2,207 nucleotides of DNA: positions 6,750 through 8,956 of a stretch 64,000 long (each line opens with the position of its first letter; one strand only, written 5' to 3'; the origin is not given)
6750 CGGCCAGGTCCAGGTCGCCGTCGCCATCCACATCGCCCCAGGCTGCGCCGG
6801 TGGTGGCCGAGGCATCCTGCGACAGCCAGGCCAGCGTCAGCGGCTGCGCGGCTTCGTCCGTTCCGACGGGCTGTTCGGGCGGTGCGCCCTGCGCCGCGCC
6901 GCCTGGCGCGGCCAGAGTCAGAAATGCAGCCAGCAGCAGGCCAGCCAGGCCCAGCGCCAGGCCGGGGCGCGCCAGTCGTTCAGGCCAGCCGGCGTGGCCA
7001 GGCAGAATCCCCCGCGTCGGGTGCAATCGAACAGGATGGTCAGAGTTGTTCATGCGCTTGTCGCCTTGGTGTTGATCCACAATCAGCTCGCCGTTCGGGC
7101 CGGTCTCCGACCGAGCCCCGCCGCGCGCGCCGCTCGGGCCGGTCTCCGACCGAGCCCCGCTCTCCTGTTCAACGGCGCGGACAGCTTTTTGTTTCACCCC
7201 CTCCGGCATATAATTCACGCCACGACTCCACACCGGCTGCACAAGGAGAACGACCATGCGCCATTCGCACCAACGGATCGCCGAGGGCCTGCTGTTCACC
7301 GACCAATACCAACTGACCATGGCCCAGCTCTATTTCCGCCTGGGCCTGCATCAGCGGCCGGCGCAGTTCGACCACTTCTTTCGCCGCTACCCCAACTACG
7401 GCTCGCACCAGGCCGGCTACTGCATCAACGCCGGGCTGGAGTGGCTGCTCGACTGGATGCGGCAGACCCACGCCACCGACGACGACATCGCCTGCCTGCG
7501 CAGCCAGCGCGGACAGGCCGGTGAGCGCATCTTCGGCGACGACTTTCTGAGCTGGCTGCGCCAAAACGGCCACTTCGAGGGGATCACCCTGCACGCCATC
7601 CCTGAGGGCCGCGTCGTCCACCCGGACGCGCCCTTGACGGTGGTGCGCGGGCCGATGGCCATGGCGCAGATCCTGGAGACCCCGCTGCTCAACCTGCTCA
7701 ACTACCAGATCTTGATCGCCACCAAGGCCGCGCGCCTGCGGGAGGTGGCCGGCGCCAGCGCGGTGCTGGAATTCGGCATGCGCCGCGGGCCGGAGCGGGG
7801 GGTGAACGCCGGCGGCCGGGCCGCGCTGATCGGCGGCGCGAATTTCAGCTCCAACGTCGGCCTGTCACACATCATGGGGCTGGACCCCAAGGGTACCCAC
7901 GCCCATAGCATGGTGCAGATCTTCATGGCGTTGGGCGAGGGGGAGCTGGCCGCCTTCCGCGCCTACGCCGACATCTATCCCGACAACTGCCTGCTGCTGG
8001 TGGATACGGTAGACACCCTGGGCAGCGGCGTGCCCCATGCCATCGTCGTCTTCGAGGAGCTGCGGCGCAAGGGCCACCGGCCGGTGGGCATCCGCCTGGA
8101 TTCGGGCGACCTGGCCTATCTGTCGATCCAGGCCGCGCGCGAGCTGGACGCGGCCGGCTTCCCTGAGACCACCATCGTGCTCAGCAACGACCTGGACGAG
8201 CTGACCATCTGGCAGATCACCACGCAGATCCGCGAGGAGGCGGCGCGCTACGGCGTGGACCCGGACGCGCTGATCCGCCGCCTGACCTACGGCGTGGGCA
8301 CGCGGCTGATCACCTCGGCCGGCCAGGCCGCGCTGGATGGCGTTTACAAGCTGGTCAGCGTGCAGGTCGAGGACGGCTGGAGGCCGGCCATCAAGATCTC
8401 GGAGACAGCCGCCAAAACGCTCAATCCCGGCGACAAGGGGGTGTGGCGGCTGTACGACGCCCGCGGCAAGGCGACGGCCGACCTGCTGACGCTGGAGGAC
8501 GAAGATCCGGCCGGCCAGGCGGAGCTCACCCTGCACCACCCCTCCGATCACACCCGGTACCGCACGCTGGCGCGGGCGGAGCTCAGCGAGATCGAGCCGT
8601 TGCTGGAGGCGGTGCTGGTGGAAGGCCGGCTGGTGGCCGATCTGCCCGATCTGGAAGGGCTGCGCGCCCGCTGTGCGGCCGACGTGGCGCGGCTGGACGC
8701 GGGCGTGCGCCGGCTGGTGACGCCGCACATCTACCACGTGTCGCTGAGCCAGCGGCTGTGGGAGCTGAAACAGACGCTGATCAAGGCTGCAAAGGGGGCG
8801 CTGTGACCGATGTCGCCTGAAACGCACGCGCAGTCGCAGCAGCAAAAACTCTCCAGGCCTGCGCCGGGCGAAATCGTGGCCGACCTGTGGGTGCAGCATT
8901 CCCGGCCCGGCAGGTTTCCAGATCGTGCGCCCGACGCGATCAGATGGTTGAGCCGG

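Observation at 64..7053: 2329-aa secreted FG-GAP/VCBS protein with an embedded HExxH protease-like domain and a ~30-copy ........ octapeptide array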

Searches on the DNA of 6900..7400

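Call 74: search_rna_families(source=window, start=6900, end=7400, threshold=evalue, max_evalue=1)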
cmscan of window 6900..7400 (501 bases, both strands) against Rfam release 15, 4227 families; matches with E-value up to 1: 0.
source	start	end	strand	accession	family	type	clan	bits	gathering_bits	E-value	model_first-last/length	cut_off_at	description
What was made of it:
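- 7086..7160 (.): Two copies of a 36-nt hairpin-forming element in the intergenic region shared with the divergent NAPRTase gene. No Rfam match (call 74).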

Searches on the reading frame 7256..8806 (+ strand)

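Call 17: search_protein_families(library=pfam, proteins=[window:7256-8806:+], max_evalue=0.001)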
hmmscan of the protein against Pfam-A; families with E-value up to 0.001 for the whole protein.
window:7256-8806:+ (516 aa): 4 families
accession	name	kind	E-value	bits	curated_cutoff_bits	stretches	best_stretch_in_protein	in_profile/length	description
PF17956.6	NAPRTase_C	-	2.1e-29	102.7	23.3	1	394-505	2-111/111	Nicotinate phosphoribosyltransferase C-terminal domain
PF17767.7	NAPRTase_N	-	3.1e-24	86.1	32.6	1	13-149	1-125/125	Nicotinate phosphoribosyltransferase (NAPRTase) N-terminal domain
PF04095.22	NAPRTase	-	1.9e-05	25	20.8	1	171-388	4-220/239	Nicotinate phosphoribosyltransferase (NAPRTase) family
PF02749.22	QRPTase_N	-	0.00097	19.8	27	0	113-149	43-79/82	Quinolinate phosphoribosyl transferase, N-terminal domain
